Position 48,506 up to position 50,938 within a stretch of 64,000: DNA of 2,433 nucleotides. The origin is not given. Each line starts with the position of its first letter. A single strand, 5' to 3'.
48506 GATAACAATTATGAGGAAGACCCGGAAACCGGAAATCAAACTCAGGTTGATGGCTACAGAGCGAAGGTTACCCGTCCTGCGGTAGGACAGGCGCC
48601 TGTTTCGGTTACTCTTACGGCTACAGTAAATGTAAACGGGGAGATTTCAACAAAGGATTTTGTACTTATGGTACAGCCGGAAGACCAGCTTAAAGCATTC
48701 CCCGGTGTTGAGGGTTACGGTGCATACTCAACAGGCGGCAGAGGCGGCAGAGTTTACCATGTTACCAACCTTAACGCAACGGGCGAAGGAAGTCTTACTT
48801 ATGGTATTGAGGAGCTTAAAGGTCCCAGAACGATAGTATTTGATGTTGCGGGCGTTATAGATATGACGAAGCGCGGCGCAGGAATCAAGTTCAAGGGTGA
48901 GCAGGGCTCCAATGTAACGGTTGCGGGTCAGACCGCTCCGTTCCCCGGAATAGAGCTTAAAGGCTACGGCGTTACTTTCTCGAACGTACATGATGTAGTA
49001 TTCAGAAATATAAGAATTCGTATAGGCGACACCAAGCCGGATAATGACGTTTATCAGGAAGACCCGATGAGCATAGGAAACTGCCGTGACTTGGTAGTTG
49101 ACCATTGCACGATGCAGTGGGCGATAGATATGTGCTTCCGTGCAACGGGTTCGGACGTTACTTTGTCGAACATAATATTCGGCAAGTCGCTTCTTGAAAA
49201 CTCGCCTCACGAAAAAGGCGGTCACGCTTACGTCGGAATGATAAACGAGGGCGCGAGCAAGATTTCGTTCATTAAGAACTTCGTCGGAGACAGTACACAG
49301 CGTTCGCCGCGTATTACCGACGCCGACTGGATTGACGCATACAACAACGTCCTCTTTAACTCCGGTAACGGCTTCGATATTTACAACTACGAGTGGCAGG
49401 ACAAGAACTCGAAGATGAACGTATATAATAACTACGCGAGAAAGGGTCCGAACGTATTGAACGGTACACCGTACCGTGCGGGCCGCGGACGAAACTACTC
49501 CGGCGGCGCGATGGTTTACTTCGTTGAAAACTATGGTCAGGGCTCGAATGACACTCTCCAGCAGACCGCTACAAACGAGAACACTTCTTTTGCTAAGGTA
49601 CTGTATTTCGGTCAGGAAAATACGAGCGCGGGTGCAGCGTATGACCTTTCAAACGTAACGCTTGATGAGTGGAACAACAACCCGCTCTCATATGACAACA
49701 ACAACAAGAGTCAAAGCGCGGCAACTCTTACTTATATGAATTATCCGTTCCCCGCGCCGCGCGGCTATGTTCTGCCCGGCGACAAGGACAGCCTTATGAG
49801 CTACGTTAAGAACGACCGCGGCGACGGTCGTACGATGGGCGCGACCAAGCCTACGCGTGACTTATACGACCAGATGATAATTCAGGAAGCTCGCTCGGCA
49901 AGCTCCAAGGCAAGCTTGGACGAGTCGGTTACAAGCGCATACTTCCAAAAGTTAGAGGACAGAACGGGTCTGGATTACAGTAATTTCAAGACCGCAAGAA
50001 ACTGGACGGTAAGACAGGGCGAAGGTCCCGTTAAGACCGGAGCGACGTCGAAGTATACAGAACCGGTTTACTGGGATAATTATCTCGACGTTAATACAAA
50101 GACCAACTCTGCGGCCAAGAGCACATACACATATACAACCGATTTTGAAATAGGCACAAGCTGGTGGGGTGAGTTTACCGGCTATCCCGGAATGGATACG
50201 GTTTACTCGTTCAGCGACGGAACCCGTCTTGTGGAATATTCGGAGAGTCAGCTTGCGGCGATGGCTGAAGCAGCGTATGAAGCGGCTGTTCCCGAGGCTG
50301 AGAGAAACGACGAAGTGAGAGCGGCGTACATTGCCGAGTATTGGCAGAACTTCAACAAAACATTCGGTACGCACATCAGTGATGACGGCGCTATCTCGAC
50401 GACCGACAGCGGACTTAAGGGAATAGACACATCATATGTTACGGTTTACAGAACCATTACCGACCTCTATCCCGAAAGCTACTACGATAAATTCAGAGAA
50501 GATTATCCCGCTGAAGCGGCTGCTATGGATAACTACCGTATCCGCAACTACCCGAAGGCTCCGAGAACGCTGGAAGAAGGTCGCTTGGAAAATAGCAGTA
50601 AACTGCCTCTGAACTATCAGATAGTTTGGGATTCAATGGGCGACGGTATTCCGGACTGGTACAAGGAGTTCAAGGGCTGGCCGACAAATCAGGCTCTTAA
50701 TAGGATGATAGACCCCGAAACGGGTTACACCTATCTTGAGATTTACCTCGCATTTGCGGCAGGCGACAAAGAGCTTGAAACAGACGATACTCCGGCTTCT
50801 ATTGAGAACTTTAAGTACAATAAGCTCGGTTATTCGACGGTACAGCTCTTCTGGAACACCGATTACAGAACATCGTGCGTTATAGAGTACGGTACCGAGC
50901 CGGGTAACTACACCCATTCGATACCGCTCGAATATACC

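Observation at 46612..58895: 12-kb surface operon coupling a 2107-aa SLH-anchored PL1-like lyase, an S-layer-protein paralog and a LamG/SLH protein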

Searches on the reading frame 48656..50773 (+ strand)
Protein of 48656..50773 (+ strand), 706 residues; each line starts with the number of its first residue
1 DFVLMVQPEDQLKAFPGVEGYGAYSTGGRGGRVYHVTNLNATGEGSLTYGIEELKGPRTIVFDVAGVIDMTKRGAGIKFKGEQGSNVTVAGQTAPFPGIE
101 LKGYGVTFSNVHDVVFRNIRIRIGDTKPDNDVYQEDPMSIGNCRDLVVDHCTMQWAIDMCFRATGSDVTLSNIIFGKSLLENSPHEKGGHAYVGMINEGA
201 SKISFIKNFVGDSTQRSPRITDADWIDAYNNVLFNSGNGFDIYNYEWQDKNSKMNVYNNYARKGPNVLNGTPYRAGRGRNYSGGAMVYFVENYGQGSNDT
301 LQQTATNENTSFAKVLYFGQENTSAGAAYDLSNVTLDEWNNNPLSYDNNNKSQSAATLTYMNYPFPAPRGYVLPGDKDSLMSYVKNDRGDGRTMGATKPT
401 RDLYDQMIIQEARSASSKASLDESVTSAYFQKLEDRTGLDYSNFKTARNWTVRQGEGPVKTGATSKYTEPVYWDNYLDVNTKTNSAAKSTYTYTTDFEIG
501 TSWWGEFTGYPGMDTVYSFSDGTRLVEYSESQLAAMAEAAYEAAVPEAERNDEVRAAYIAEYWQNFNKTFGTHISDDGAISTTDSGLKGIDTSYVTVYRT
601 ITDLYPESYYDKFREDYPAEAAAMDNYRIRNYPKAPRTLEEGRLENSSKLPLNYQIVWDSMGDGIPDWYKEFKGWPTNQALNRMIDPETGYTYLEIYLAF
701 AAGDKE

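Call 22: find_related_loci(query=A2, collection=genome_contigs, flank=10000)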
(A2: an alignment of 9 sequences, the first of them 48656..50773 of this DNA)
Query A2 (706 aa) in genome_contigs; peptide patterns used: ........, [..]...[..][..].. (x = any residue, [..] = any of these).
599 stretches matched a pattern (row limit reached: there are more); 597 encode a relative of the query (tblastn E <= 1e-3); the best 80 are kept; 80 distinct loci.
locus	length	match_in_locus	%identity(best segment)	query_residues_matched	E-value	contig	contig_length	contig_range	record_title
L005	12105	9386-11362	54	1-705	0e+0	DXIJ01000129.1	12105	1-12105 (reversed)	MAG TPA_asm: Candidatus Monoglobus merdigallinarum isolate 5790 ChiHcolR31__C307015_L12105_SAMN08010243, whole genome sh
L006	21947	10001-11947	58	1-705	0e+0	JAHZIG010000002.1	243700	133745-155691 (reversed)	MAG: Clostridiales bacterium isolate HRGM_Genome_3419 HRGM_Genome_3419_2, whole genome shotgun sequence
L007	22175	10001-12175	46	2-705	0e+0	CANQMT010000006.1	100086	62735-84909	MAG: uncultured Monoglobus sp. isolate Lapin-012__bin93 genome assembly, contig: Lapin-012__NODE_388_length_100086_cov_1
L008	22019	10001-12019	57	1-705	0e+0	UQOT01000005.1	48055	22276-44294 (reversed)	uncultured Clostridiales bacterium isolate UMGS491 genome assembly, contig: NODE_186_length_48055_cov_10.925500, whole g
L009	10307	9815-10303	58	10-172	4e-58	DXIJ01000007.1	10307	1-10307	MAG TPA_asm: Candidatus Monoglobus merdigallinarum isolate 5790 ChiHcolR31__C11386_L10307_SAMN08010243, whole genome sho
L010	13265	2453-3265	36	12-293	3e-47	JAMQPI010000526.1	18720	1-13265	MAG: Pyrinomonadaceae bacterium isolate CH3 k141_2019263, whole genome shotgun sequence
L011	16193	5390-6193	36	10-291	7e-45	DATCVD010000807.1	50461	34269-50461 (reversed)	MAG TPA_asm: Pyrinomonadaceae bacterium isolate SMAG_U7376 k141_166119, whole genome shotgun sequence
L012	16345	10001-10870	35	10-312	1e-44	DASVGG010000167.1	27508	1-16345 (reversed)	MAG TPA_asm: Pyrinomonadaceae bacterium isolate SMAG_U2109 k141_138236, whole genome shotgun sequence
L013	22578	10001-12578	41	11-274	2e-44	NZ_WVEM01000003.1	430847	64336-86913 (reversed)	Sunxiuqinia indica strain RC1_OXG_1F NODE_3_length_430847_cov_46.096730, whole genome shotgun sequence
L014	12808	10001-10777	36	12-286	2e-44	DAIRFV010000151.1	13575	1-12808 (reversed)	MAG TPA_asm: Pyrinomonadaceae bacterium isolate CTOTU27641 NODE_1351_length_13575_cov_10.687500, whole genome shotgun se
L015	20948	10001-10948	35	12-331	5e-44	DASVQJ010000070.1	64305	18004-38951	MAG TPA_asm: Pyrinomonadaceae bacterium isolate SMAG_U3205 k141_12626, whole genome shotgun sequence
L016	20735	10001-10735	42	10-265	4e-44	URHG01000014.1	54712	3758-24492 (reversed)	uncultured Porphyromonadaceae bacterium isolate UMGS999 genome assembly, contig: NODE_364_length_54712_cov_4.823755, who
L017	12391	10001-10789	38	3-271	1e-43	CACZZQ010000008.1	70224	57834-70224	MAG: uncultured Prevotellaceae bacterium isolate RUG13095 genome assembly, contig: RUG13095_asm_8, whole genome shotgun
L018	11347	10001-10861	39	1-279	3e-43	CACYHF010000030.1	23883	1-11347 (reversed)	MAG: uncultured Bacteroidia bacterium isolate RUG11937 genome assembly, contig: RUG11937_asm_30, whole genome shotgun se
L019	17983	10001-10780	38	6-266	5e-43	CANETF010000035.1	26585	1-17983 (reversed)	MAG: Verrucomicrobiaceae bacterium isolate CE-Jul18-43 genome assembly, contig: CE-Jul18-C1051, whole genome shotgun seq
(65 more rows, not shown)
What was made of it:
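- Closest known: SLH-domain pectinolytic surface proteins of Monoglobus pectinilyticus. Same: Same lineage (call 22) and the same logic: extracellular PL1-type pectinases tethered by SLH repeats in place of cellulosomes or PULs.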

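Call 33: predict_structure(alignment_id=A2)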
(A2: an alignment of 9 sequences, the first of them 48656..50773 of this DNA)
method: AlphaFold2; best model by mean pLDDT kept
length: 706 residues; sequences in the alignment: 9
mean_pLDDT: 46.6   pTM: 0.33
mean pLDDT of the five models: 46.6, 44.8, 44.5, 44.0, 43.3
residues with pLDDT >= 90: 0; 70-90: 112; 50-70: 194; < 50: 400
segments of 3 or more residues with pLDDT < 50: 1-57, 63-66, 83-86, 91-98, 125-135, 154-166, 168-406, 411-414, 436-439, 452-479, 497-509, 646-648, 703-706
pLDDT, mean of each block of 10 residues (from residue 1): 33 28 26 36 34 49 52 59 51 43 63 57 47 50 56 38 47 31 24 27 30 22 24 23 23 22 23 20 23 29 27 28 35 28 26 24 21 27 29 28 46 51 65 48 59 42 40 42 57 48 39 72 78 77 81 87 85 71 74 68 55 70 79 65 54 67 78 83 58 59 50
secondary structure, 60 per line:
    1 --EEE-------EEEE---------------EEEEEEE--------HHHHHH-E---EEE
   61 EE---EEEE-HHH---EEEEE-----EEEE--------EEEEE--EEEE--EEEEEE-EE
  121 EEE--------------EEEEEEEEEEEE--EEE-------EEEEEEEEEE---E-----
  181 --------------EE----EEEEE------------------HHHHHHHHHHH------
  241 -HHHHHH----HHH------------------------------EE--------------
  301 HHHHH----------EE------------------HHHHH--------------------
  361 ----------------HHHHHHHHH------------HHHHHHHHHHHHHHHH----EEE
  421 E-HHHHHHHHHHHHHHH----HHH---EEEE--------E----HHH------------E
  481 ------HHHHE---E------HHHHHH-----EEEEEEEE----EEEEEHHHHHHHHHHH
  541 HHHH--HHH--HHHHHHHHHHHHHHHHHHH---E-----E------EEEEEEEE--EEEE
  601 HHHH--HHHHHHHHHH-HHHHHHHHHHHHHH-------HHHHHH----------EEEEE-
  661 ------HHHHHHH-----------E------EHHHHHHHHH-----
elements in order (helices of 4 or more, strands of 3 or more residues): E3-5 E13-16 E32-38 H47-52 E58-62 E66-69 E77-81 E87-90 E99-103 E106-109 E112-117 E119-123 E138-149 E152-154 E162-171 E201-205 H224-234 H242-247 H301-305 H336-340 H377-385 H398-413 E418-421 H423-437 E448-451 H487-490 H502-507 E513-520 E525-529 H530-544 H552-570 E587-594 E597-600 H601-604 H607-616 H618-631 H639-644 E655-659 H667-673 H693-701
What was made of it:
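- On CAZy PL1 (pectate/pectin lyase): Their geometry could not be checked because the model was poor (call 33).
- The structure model of the lyase region was poor (pLDDT 46.6, call 33), so fold and active-site geometry rest on sequence alignment.
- Tried and rejected: AlphaFold2 of gene 1 aa 640-1345 with the 9-sequence orthologue alignment gave mean pLDDT 46.6 (call 33).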

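Call 78: fold_search(model_id=the predicted structure, library=pdb)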
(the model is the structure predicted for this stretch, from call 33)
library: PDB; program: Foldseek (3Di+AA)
matches with E <= 10: 134; with E <= 0.001: 0
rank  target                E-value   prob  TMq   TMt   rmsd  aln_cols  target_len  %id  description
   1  9buj                  8.6e-03  1.00  0.18  0.28   8.0       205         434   32  Structure of PfPL1 from Pseudoalteromonas fuliginea (released 2024-07-10)
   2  8bwk_D                1.3e-01  0.54  0.12  0.12   6.9       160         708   11  Metagenomic derived PL6 alginate lyase (released 2023-12-20)
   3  1tsp                  1.5e-01  0.51  0.12  0.15   9.0       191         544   15  CRYSTAL STRUCTURE OF P22 TAILSPIKE PROTEIN: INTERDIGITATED SUBUNITS IN A THERMOSTABLE TRIMER (released 1995-09-15)
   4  1ia5_A                1.7e-01  0.06  0.06  0.10  13.6       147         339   11  POLYGALACTURONASE FROM ASPERGILLUS ACULEATUS (released 2001-09-19)
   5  4mxn_B                2.6e-01  0.12  0.09  0.23  12.7       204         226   14  Crystal structure of a putative glycosyl hydrolase (PARMER_00599) from Parabacteroides merdae ATCC 43184 at 1.95 A res (released 2013-10-23)
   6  4yza_A                2.6e-01  0.04  0.07  0.15  14.7       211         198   13  C. bescii Family 3 pectate lyase double mutant K108A/Q111A in complex with trigalacturonic acid (released 2015-12-23)
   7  8bwk_A                3.1e-01  0.38  0.11  0.11   6.4       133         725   10  Metagenomic derived PL6 alginate lyase (released 2023-12-20)
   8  4yz0_B                3.7e-01  0.04  0.06  0.16  14.9       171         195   12  C. bescii Family 3 pectate lyase double mutant K108A/E39Q in complex with trigalacturonic acid (released 2015-12-23)
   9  4mxn_C                3.9e-01  0.54  0.13  0.37   6.4       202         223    9  Crystal structure of a putative glycosyl hydrolase (PARMER_00599) from Parabacteroides merdae ATCC 43184 at 1.95 A res (released 2013-10-23)
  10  9f2y_A                4.4e-01  0.11  0.08  0.34   6.6       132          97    8  Focused refinement of SV2B-LD-BoNT/A1 at pH 5.5 (released 2025-03-12)
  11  8bwk_C                4.7e-01  0.60  0.14  0.14   5.2       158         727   10  Metagenomic derived PL6 alginate lyase (released 2023-12-20)
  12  1ofm_A                4.7e-01  0.12  0.10  0.13  13.5       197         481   12  CRYSTAL STRUCTURE OF CHONDROITINASE B COMPLEXED TO CHONDROITIN 4-SULFATE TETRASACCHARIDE (released 2004-04-19)
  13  4yzq_A                5.3e-01  0.05  0.08  0.18  12.1       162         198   14  C. bescii Family 3 pectate lyase double mutant K108A/Q111N in complex with trigalacturonic acid (released 2015-12-23)
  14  6fls_D                5.3e-01  0.02  0.07  0.14  10.2       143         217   15  Pentapeptide repeat family protein from Clostridium botulinum (released 2018-08-15)
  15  4mxn_A                5.6e-01  0.38  0.13  0.36   6.0       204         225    9  Crystal structure of a putative glycosyl hydrolase (PARMER_00599) from Parabacteroides merdae ATCC 43184 at 1.95 A res (released 2013-10-23)
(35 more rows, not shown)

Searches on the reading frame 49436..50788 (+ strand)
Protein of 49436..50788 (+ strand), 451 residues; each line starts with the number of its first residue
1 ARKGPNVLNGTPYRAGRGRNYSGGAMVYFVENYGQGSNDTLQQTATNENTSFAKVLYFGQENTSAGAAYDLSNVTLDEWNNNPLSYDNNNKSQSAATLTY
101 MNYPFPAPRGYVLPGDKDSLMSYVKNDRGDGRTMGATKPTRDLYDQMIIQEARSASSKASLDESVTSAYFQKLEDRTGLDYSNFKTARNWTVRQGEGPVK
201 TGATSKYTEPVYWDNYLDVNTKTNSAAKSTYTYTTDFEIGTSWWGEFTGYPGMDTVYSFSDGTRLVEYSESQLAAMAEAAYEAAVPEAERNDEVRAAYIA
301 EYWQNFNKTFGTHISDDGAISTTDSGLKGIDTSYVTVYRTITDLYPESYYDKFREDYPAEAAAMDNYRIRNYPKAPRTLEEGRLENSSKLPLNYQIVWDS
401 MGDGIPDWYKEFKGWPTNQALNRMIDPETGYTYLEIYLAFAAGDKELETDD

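Call 43: search_solved_structures(query=window:49436-50788:+, max_evalue=10, show_alignments=3)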
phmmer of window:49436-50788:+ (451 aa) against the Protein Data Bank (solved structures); distinct sequences matched with E-value up to 10: 1.
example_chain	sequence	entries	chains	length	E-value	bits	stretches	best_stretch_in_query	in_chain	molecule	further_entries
6s81_A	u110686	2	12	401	0.42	12.9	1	350-438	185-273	S-adenosylmethionine synthase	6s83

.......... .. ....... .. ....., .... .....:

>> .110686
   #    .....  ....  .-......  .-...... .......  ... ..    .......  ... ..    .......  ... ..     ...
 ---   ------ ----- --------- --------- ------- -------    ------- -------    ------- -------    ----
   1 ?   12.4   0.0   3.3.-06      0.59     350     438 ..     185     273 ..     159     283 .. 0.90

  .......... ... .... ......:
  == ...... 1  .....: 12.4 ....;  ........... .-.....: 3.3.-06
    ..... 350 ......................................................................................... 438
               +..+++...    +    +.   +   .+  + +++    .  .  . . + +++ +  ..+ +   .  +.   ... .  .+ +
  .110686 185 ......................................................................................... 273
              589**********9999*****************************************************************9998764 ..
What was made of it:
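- Tried and rejected: Single-sequence PDB search of aa 900-1350 found nothing (call 43).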

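Call 61: search_protein_representatives(protein=window:49436-50788:+)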
Query: 451 residues. Proteins with E-value up to 0.001 (for the whole library): 14; up to 1e-10: 11; up to 1e-30: 8. The best 14 are listed.
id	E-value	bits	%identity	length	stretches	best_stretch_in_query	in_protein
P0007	2.3e-100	353.3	53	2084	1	1-450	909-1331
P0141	3.7e-87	309.8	52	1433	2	2-262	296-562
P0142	2.7e-83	297.0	50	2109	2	1-262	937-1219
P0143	3.9e-70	253.7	47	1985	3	2-176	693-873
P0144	1.3e-69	251.9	47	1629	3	2-177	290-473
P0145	7.0e-61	223.2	49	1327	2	20-262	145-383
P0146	2.6e-49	185.0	56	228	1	1-186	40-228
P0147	4.1e-44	167.9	56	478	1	1-174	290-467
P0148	5.6e-25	104.8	55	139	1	1-107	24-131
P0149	8.7e-25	104.2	49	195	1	321-451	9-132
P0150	5.6e-22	95.0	46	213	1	329-450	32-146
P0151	4.1e-09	52.6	65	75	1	2-48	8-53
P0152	7.2e-05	38.6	42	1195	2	395-449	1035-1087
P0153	8.8e-05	38.3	41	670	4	370-434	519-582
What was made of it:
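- Closest known: PfPL1 of Pseudoalteromonas fuliginea. Different: Here the adornment is about 385 aa against about 125 aa, and about 340 of those residues occur only in this lineage (call 61).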
